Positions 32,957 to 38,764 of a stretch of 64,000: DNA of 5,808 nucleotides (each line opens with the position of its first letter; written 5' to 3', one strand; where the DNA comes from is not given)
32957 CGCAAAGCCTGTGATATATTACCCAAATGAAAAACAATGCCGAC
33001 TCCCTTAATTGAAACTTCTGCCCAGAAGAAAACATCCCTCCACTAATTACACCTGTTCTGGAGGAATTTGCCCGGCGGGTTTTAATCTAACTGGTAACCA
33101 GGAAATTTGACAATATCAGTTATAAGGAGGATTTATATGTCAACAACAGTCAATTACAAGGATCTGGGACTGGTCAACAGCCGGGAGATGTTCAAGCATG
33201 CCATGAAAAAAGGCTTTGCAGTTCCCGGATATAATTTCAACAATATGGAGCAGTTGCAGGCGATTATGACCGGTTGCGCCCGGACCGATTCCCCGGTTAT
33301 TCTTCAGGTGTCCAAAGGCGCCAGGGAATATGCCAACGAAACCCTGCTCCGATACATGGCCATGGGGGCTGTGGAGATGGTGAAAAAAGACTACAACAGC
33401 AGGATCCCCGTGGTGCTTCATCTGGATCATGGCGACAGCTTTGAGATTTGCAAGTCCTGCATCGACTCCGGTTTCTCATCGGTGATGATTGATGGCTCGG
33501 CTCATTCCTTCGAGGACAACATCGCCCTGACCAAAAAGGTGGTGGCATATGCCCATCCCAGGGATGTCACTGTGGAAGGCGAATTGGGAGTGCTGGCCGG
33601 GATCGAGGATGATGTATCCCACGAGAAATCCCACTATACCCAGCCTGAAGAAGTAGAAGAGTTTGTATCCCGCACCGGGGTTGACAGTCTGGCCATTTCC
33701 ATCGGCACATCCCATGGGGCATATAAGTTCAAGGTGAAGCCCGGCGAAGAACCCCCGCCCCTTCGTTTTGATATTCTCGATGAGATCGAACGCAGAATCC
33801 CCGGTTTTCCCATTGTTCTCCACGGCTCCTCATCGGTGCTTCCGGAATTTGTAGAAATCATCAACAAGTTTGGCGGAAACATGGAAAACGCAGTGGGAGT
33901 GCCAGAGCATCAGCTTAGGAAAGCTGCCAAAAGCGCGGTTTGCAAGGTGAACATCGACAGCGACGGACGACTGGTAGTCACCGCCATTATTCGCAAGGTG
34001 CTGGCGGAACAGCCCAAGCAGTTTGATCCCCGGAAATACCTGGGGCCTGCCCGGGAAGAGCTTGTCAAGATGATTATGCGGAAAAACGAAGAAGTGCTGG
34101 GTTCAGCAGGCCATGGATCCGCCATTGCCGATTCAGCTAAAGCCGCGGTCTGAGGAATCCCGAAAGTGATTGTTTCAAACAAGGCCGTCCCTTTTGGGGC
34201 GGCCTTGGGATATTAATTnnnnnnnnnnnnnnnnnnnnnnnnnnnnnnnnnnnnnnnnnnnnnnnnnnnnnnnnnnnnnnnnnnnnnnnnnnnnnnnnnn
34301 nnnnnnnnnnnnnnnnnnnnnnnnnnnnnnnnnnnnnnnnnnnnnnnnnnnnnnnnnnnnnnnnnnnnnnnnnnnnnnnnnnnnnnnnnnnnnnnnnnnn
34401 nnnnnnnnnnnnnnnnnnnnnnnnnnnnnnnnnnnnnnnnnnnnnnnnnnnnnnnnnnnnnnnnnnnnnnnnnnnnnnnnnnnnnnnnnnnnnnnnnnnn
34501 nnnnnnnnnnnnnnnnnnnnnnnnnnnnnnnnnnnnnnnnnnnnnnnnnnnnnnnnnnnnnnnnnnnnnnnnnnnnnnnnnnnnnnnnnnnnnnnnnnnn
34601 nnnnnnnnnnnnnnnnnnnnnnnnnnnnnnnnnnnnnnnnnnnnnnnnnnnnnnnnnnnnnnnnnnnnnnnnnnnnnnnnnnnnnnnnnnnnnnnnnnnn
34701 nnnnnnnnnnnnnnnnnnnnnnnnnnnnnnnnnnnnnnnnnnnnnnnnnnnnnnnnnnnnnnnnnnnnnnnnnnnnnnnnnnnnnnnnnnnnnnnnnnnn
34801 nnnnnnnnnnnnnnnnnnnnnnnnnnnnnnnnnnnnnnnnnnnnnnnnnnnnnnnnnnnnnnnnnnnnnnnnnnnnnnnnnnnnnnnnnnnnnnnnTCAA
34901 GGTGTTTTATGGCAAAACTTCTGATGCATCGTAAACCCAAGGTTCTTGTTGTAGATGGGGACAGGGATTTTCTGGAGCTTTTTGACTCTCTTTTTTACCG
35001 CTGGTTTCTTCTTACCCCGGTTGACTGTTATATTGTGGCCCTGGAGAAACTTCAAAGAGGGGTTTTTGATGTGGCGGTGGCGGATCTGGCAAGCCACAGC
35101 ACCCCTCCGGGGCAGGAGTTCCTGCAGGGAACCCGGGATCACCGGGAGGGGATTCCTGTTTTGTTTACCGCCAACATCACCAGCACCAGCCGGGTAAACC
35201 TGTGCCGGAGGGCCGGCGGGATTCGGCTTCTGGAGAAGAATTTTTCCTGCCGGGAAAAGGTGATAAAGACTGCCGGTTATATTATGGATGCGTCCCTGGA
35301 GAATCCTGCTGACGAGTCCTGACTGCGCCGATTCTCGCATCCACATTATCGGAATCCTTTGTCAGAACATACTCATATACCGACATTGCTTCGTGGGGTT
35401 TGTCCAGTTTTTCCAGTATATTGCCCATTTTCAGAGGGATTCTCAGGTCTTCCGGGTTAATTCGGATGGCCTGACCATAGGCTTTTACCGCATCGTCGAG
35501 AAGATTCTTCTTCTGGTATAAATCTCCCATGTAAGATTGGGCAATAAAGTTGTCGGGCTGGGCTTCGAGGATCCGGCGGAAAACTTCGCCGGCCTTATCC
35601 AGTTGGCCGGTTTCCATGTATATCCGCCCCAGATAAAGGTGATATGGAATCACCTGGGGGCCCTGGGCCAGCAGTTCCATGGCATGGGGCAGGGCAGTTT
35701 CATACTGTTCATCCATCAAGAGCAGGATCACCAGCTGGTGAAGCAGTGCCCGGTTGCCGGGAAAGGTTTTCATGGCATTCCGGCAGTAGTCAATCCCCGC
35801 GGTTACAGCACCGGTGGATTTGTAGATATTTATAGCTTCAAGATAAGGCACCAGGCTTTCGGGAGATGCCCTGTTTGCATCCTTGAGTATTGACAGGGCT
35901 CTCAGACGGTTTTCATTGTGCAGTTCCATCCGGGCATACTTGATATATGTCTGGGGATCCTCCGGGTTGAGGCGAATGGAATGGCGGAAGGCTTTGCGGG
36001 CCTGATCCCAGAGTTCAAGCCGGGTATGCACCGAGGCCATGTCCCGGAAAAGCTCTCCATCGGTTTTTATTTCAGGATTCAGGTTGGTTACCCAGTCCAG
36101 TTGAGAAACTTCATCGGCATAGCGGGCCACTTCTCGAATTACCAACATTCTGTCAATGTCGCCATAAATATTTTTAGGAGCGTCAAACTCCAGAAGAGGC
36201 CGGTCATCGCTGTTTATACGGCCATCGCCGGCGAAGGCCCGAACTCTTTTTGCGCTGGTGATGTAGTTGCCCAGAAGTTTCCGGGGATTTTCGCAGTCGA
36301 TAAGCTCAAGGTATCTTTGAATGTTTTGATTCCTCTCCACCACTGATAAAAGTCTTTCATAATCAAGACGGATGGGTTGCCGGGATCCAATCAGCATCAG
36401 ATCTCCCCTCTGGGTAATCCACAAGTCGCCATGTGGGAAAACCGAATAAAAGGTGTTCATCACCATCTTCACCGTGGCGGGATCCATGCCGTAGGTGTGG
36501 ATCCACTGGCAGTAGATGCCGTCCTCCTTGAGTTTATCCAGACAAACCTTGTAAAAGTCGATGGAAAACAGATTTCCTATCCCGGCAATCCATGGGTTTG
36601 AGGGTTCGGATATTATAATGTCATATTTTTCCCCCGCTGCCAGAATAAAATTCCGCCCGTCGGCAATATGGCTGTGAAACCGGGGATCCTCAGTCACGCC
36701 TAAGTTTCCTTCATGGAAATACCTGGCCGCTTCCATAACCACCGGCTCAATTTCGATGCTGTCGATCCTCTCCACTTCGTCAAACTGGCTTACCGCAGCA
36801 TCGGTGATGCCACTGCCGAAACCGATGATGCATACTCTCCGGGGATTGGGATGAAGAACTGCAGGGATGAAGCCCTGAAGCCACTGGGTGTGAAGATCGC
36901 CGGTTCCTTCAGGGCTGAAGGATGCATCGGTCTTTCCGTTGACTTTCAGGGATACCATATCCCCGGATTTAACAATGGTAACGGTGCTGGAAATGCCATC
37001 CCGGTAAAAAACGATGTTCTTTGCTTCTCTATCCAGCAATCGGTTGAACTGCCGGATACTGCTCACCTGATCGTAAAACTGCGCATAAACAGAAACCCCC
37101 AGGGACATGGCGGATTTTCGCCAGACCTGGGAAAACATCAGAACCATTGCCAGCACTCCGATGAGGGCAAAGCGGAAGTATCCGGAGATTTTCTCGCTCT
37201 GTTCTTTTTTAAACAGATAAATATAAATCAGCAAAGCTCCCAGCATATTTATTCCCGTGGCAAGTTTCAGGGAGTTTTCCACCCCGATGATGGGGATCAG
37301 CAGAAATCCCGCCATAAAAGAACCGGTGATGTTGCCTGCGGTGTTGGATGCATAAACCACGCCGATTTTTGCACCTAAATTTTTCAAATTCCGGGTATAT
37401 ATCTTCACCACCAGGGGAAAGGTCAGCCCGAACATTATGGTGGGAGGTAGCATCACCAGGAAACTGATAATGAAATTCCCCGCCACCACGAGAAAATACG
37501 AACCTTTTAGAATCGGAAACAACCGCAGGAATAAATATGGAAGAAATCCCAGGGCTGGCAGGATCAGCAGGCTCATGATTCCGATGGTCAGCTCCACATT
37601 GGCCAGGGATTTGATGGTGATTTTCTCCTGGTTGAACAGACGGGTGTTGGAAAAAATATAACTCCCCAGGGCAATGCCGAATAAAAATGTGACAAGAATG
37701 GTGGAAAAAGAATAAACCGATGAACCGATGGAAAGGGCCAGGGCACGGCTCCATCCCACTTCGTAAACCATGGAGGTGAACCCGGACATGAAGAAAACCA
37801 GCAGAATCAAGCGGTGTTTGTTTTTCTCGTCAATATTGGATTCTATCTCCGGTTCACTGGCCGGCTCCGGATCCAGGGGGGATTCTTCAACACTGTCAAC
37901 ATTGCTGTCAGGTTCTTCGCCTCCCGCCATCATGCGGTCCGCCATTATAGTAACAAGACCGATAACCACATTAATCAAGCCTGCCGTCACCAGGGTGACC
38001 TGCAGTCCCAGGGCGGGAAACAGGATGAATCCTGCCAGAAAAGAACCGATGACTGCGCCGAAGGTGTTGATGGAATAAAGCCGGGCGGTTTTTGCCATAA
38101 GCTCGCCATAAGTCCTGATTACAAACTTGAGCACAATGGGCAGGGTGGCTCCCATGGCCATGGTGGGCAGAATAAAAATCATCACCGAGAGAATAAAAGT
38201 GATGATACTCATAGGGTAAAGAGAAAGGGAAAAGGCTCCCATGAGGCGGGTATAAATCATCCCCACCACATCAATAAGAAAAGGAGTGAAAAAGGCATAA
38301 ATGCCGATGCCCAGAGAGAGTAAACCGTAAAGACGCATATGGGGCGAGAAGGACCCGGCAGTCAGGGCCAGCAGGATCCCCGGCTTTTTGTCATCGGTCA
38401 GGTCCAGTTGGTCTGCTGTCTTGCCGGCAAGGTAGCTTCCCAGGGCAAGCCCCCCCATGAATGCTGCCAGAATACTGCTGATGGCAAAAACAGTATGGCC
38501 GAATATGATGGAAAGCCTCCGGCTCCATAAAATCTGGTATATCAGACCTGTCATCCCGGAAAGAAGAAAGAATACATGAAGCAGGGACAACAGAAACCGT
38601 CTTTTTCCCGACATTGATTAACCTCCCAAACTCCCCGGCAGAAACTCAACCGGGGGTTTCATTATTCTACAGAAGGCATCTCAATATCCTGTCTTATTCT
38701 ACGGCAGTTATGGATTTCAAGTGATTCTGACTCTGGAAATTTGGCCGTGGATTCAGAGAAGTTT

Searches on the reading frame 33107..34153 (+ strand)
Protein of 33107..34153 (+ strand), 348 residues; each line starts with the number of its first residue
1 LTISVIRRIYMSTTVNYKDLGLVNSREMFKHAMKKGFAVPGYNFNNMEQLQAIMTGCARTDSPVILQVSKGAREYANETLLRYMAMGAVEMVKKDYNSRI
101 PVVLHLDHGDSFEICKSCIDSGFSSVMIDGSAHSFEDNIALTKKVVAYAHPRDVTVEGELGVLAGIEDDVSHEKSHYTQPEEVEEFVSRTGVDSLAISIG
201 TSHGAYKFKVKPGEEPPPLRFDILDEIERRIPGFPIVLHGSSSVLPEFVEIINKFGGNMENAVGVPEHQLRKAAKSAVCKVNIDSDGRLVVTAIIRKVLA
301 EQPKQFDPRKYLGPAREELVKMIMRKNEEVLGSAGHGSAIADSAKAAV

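Call 18: search_protein_families(library=pfam, proteins=[window:33107-34153:+], max_evalue=0.00001)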
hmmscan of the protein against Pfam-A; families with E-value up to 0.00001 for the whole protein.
window:33107-34153:+ (348 aa): 1 family
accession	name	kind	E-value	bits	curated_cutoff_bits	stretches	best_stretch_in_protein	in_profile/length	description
PF01116.26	F_bP_aldolase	-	2.9e-95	319.4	25.5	1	23-335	1-276/277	Fructose-bisphosphate aldolase class-II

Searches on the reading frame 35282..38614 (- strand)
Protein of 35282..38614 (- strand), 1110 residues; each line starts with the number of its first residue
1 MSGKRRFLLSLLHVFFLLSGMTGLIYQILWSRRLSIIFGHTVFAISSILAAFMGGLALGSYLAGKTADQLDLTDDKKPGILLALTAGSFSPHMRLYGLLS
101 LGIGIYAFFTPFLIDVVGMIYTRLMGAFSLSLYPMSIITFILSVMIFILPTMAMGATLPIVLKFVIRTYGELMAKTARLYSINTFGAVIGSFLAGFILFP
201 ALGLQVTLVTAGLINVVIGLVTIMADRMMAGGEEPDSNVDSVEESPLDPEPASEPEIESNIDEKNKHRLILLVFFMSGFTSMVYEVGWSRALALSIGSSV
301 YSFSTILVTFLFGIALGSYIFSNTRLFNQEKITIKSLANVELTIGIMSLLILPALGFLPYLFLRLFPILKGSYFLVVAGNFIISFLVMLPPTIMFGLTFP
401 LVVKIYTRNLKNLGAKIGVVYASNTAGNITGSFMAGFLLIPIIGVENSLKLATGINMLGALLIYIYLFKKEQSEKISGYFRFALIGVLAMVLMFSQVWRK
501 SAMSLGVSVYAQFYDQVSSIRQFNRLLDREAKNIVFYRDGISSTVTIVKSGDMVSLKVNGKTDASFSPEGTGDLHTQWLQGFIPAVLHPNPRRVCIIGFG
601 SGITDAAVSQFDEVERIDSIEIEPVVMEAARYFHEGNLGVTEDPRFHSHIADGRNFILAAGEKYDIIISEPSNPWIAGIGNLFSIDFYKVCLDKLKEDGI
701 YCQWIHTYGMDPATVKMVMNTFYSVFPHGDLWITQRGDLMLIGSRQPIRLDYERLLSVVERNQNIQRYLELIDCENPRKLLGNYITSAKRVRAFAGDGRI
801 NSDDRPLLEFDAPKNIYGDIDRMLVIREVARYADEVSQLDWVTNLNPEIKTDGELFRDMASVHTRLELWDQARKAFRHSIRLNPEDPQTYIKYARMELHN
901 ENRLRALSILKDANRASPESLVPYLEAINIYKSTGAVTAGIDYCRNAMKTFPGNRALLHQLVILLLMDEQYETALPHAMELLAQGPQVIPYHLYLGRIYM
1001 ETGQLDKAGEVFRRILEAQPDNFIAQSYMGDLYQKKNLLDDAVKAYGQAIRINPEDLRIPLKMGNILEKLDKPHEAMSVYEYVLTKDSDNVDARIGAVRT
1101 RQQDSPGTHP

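Call 18: search_protein_families(library=pfam, proteins=[window:35282-38614:-], max_evalue=0.00001)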
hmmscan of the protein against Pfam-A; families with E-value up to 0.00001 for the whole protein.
window:35282-38614:- (1110 aa): 14 families
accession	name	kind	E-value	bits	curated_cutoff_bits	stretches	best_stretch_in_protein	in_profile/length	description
PF13428.12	TPR_14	-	5.4e-20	70.3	23.5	0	855-896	3-44/44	Tetratricopeptide repeat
PF01564.23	Spermine_synth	-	2.9e-19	69.8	22.9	1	583-726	11-153/186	Spermine/spermidine synthase domain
PF07719.23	TPR_2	-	2.3e-18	65.2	27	0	991-1022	3-34/34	Tetratricopeptide repeat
PF14559.12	TPR_19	-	6.6e-18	65.2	25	1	965-1022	1-58/68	Tetratricopeptide repeat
PF00515.34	TPR_1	-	1.2e-15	57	27.8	0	1026-1056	4-34/34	Tetratricopeptide repeat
PF13181.12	TPR_8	-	5e-14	51.6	25.7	0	995-1022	7-34/34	Tetratricopeptide repeat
PF13414.12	TPR_11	-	2.3e-13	50.1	26.8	0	1030-1070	1-41/42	TPR repeat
PF13432.12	TPR_16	-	6.6e-13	49.3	32.7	0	968-1022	10-64/65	Tetratricopeptide repeat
PF13431.12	TPR_17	-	7.4e-11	41.9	24.4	0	1012-1043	2-33/34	Tetratricopeptide repeat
PF23914.1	TPR_CcmH_CycH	-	4.1e-10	40.1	42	0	1013-1093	40-123/158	Cytochrome c-type biogenesis protein H TPR domain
PF13176.12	TPR_7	-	5.1e-09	36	27.9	0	995-1018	5-28/36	Tetratricopeptide repeat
PF13174.12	TPR_6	-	2e-08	34.7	26.3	0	993-1021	4-32/33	Tetratricopeptide repeat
PF13424.12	TPR_12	-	2.3e-08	34.6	30.1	0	994-1053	8-75/77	Tetratricopeptide repeat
PF13371.12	TPR_9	-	8.1e-07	29.4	35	0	854-888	30-64/73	Tetratricopeptide repeat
